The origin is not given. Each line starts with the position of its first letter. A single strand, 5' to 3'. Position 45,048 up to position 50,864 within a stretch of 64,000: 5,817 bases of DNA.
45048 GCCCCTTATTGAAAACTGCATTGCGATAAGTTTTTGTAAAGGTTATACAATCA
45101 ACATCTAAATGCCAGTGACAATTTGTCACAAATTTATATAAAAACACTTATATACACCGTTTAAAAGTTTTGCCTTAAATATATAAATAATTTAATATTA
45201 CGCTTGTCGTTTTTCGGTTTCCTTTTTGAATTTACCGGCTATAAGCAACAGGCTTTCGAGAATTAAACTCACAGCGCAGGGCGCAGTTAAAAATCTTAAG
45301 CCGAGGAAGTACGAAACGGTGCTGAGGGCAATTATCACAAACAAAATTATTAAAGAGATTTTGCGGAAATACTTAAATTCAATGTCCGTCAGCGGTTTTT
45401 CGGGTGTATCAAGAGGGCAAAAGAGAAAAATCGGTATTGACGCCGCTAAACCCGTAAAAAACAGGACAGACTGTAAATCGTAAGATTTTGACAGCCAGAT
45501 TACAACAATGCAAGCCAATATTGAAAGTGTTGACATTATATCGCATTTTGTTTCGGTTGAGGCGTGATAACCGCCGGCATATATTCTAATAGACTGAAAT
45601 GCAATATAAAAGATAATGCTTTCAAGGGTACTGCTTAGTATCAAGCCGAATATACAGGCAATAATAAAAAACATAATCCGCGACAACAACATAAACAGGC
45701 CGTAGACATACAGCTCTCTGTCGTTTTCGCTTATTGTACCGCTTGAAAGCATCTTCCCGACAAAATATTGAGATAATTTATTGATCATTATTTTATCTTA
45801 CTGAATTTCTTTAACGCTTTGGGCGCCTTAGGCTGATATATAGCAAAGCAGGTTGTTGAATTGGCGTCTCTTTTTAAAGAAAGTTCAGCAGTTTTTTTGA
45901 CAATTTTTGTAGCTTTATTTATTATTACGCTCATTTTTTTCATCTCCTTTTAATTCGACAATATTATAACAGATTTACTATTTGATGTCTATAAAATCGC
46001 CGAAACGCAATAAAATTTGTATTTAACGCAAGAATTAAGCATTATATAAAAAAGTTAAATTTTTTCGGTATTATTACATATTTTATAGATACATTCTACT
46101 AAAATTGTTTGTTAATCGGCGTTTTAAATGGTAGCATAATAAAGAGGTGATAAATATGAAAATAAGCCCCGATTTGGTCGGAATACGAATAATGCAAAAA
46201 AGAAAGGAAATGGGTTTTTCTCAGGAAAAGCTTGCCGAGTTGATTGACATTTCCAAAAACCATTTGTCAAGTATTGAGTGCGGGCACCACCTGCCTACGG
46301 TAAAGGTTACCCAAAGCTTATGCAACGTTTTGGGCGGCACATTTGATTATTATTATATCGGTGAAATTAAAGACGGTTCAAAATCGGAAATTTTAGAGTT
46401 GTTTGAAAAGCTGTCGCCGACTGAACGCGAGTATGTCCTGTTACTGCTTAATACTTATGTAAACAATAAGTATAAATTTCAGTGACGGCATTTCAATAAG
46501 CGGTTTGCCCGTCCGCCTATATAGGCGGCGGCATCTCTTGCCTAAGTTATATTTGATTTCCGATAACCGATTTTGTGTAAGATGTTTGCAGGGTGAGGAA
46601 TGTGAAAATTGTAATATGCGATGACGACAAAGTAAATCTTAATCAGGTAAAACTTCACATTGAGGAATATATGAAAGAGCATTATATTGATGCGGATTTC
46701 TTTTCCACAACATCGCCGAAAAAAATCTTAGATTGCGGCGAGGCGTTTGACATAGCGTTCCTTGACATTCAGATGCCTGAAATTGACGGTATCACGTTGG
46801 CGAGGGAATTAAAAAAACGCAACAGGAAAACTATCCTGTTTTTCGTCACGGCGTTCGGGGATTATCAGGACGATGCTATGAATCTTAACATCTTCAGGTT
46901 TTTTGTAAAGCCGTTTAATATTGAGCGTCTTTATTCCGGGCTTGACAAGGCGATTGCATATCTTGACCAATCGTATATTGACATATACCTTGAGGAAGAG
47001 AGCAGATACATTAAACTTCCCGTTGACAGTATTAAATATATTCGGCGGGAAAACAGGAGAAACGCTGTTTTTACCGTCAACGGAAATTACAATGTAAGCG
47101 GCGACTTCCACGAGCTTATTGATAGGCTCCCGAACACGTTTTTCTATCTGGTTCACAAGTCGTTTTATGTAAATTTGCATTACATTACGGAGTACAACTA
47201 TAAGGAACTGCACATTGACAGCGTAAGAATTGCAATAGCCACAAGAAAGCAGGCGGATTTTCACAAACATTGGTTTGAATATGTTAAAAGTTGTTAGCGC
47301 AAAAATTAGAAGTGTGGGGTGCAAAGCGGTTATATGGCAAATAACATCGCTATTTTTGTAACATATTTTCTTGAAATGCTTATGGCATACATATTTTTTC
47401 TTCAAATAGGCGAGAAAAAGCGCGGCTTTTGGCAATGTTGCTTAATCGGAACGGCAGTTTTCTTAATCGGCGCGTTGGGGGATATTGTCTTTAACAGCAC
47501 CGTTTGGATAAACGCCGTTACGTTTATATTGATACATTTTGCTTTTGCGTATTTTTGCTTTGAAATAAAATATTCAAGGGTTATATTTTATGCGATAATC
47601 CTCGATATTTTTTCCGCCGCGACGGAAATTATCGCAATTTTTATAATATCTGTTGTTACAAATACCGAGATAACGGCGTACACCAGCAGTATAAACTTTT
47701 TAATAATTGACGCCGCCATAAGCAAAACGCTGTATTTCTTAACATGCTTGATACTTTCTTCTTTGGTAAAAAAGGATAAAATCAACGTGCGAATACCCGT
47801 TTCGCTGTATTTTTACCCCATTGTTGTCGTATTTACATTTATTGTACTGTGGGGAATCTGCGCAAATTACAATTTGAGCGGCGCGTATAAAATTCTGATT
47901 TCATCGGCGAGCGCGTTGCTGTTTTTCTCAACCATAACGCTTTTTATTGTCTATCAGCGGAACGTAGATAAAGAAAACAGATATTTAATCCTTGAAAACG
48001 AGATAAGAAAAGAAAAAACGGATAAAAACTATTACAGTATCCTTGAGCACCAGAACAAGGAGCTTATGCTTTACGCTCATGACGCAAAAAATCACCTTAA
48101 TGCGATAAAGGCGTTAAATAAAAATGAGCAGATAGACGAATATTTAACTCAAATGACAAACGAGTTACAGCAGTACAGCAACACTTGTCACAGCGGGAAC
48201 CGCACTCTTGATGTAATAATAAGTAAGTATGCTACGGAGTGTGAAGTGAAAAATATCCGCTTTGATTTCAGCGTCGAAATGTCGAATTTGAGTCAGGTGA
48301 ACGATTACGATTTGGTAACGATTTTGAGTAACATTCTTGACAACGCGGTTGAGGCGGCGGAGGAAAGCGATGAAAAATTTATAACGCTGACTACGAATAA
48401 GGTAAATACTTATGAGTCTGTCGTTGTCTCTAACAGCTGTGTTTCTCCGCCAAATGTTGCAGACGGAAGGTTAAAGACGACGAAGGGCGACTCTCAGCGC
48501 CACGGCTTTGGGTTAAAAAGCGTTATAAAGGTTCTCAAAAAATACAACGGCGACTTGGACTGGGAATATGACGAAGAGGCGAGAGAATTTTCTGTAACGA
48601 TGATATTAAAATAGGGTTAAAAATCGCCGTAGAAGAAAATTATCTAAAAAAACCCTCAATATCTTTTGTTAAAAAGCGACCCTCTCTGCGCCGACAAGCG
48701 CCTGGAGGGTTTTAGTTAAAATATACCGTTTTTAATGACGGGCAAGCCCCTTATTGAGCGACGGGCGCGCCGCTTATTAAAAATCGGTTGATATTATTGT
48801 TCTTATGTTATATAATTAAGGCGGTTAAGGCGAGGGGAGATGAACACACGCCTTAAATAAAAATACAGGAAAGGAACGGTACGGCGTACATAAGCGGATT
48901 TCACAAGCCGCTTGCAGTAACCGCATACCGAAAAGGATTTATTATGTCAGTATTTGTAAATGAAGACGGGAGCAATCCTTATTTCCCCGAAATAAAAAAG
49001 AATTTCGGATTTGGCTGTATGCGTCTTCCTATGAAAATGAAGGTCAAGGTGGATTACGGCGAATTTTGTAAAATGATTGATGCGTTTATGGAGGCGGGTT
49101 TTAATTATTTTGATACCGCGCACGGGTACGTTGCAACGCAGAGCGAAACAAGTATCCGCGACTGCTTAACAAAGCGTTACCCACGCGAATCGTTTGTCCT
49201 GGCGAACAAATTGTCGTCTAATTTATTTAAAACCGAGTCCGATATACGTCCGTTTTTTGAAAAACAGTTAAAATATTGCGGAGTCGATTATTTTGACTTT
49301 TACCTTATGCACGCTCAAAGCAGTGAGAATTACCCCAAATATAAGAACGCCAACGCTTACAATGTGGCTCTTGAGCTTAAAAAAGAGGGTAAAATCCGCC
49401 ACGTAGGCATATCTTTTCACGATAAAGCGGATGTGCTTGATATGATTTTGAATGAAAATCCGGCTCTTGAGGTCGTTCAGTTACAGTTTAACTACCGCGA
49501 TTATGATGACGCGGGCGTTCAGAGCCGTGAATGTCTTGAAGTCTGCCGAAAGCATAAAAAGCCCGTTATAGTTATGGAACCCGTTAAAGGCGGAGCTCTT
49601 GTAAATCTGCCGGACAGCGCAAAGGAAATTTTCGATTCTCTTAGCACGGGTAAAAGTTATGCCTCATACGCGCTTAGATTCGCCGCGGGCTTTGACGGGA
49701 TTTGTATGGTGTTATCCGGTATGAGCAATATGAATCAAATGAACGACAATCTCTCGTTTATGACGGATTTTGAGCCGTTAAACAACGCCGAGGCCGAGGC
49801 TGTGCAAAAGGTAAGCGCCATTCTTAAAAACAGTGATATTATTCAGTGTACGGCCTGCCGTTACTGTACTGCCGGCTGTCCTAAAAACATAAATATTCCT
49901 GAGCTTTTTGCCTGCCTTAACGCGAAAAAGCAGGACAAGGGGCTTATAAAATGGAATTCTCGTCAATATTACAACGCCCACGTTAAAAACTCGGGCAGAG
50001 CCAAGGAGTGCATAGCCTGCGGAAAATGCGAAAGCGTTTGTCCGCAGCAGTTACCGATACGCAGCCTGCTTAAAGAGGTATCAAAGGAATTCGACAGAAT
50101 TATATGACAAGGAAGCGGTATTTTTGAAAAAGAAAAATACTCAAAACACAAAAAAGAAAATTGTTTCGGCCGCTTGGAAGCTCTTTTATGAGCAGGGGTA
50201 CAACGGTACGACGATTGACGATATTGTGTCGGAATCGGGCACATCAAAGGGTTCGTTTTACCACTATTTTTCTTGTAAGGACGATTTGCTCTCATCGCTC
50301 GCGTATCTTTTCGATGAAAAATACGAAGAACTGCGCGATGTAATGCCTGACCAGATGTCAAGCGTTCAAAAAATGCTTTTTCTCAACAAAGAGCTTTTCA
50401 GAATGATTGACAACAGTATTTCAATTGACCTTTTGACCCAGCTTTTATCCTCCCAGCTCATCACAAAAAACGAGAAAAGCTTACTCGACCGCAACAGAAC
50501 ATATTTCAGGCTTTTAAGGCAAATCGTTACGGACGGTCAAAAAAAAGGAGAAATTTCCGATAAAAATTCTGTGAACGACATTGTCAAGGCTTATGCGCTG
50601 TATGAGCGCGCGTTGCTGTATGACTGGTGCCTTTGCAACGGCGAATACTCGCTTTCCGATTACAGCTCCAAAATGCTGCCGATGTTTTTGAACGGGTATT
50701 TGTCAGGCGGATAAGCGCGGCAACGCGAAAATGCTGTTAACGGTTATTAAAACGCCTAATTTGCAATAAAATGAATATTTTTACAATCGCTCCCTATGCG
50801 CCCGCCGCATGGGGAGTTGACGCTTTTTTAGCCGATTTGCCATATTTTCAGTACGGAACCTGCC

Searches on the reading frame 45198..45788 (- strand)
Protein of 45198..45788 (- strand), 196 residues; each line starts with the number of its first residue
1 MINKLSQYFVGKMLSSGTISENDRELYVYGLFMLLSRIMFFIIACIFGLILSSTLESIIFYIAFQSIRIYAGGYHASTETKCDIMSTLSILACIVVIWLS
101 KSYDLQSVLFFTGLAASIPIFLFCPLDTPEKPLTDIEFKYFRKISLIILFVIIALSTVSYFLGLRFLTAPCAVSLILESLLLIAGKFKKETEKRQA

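Call 7: search_protein_families(library=pfam, proteins=[window:45198-45788:-], max_evalue=0.01)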
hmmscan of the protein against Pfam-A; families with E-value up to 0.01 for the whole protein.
window:45198-45788:- (196 aa): 1 family
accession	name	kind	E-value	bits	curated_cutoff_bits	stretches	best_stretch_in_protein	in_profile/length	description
PF04647.20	AgrB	-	1.1e-33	116.6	23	1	7-181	2-180/185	Accessory gene regulator B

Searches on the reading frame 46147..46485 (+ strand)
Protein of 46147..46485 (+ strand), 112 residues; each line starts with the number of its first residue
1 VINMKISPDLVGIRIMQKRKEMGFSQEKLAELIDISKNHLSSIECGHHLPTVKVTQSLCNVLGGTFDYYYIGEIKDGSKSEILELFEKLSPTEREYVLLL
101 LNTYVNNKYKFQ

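Call 7: search_protein_families(library=pfam, proteins=[window:46147-46485:+], max_evalue=0.01)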
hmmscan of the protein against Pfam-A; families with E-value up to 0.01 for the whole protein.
window:46147-46485:+ (112 aa): 4 families
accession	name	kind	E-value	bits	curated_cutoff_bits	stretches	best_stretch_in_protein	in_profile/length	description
PF01381.28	HTH_3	-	2.1e-11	44.1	23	1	15-68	1-54/55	Helix-turn-helix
PF12844.13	HTH_19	-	4.8e-07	30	30.2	1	12-64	1-53/64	Helix-turn-helix domain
PF13560.12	HTH_31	-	3.4e-06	27.7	27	1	18-63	9-55/64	Helix-turn-helix domain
PF13413.12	HTH_25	-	0.0044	17.3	24.6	1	17-46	4-33/62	Helix-turn-helix domain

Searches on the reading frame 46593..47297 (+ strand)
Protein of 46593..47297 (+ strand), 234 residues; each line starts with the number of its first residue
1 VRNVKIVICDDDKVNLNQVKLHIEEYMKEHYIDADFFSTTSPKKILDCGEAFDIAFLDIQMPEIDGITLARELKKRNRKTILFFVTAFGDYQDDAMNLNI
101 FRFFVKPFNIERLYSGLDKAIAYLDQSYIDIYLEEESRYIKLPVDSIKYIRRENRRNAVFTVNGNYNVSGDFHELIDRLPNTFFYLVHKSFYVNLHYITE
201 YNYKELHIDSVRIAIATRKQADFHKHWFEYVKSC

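Call 7: search_protein_families(library=pfam, proteins=[window:46593-47297:+], max_evalue=0.01)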
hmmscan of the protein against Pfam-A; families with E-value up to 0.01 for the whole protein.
window:46593-47297:+ (234 aa): 2 families
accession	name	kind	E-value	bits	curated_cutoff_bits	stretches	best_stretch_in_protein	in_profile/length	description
PF00072.30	Response_reg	-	2.9e-16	60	30.2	1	6-115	1-108/111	Response regulator receiver domain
PF04397.21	LytTR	-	5e-13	49.5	22.6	1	138-226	2-96/98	LytTr DNA-binding domain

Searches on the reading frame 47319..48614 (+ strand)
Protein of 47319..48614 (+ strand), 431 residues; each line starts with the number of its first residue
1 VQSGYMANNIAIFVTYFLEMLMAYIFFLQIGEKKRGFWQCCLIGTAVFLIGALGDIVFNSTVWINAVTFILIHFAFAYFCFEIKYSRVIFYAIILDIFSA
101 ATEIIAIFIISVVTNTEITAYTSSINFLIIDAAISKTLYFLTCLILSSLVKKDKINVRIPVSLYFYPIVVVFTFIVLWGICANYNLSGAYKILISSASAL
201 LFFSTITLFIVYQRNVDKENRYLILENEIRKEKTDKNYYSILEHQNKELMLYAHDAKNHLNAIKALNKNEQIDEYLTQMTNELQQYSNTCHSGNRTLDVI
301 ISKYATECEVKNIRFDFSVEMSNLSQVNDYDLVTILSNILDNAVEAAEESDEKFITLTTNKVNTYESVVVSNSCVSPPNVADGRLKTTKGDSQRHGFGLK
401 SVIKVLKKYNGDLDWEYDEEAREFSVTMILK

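Call 7: search_protein_families(library=pfam, proteins=[window:47319-48614:+], max_evalue=0.01)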
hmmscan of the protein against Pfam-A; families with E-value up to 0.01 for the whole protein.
window:47319-48614:+ (431 aa): 3 families
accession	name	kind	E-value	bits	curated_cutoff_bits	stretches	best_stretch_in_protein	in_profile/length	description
PF14501.12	HATPase_c_5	-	1.1e-20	73.9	22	1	328-427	2-100/102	GHKL domain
PF02518.31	HATPase_c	-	1.3e-07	32.5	26.4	1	331-427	5-104/111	Histidine kinase-, DNA gyrase B-, and HSP90-like ATPase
PF14689.11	SPOB_a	-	0.0046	17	28.1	0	238-289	5-59/62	Sensor_kinase_SpoOB-type, alpha-helical domain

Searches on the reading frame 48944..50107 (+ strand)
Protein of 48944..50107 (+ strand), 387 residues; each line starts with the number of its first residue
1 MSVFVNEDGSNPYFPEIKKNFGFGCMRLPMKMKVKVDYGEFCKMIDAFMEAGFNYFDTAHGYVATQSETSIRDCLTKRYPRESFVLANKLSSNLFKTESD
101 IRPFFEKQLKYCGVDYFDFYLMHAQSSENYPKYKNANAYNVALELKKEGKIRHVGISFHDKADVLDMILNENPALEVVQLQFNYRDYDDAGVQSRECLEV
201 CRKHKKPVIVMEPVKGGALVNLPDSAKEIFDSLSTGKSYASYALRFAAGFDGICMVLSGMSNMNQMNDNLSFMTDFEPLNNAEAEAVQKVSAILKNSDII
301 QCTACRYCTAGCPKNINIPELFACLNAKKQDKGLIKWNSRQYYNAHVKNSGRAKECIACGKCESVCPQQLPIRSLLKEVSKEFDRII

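Call 77: search_protein_families(library=pfam, proteins=[window:48944-50107:+], max_evalue=0.001)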
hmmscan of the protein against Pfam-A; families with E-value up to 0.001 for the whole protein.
window:48944-50107:+ (387 aa): 10 families
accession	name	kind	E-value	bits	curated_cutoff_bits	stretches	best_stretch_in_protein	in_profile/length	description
PF00248.27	Aldo_ket_red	-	2.6e-38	132.2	24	1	22-290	3-289/291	Aldo/keto reductase family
PF13187.11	Fer4_9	-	3.5e-08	33.8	27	1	301-369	1-50/52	4Fe-4S dicluster domain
PF13534.11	Fer4_17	-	1.2e-06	29.3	22.2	1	301-370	1-60/61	4Fe-4S dicluster domain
PF13237.11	Fer4_10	-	1.3e-06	28.7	25.5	1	300-367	7-53/53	4Fe-4S dicluster domain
PF14697.11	Fer4_21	-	9.4e-06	26.1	35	0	352-368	37-53/59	4Fe-4S dicluster domain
PF13746.11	Fer4_18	-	1e-05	26.1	27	0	345-375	50-80/114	4Fe-4S dicluster domain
PF12838.12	Fer4_7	-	4.8e-05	24.2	27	1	301-368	1-50/52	4Fe-4S dicluster domain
PF13183.11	Fer4_8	-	8.5e-05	23.5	27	1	301-369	4-67/68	4Fe-4S dicluster domain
PF13484.11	Fer4_16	-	0.00048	21.3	30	1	301-368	1-65/66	4Fe-4S double cluster binding domain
PF17179.9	Fer4_22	-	0.00052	21.3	27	0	346-369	72-94/95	4Fe-4S dicluster domain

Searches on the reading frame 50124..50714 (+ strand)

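Call 77: search_protein_families(library=pfam, proteins=[window:50124-50714:+], max_evalue=0.001)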
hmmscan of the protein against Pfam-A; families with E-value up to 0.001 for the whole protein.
window:50124-50714:+ (196 aa): 3 families
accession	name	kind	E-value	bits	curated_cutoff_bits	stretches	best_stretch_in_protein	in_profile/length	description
PF00440.29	TetR_N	-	2e-17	63.1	24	1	13-57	1-45/47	Bacterial regulatory proteins, tetR family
PF08359.16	TetR_C_4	-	3.9e-05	24.3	21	1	68-153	10-95/133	YsiA-like protein, C-terminal region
PF02455.21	Hex_IIIa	-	0.00071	18.9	25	1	53-129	230-312/539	Hexon-associated protein (IIIa)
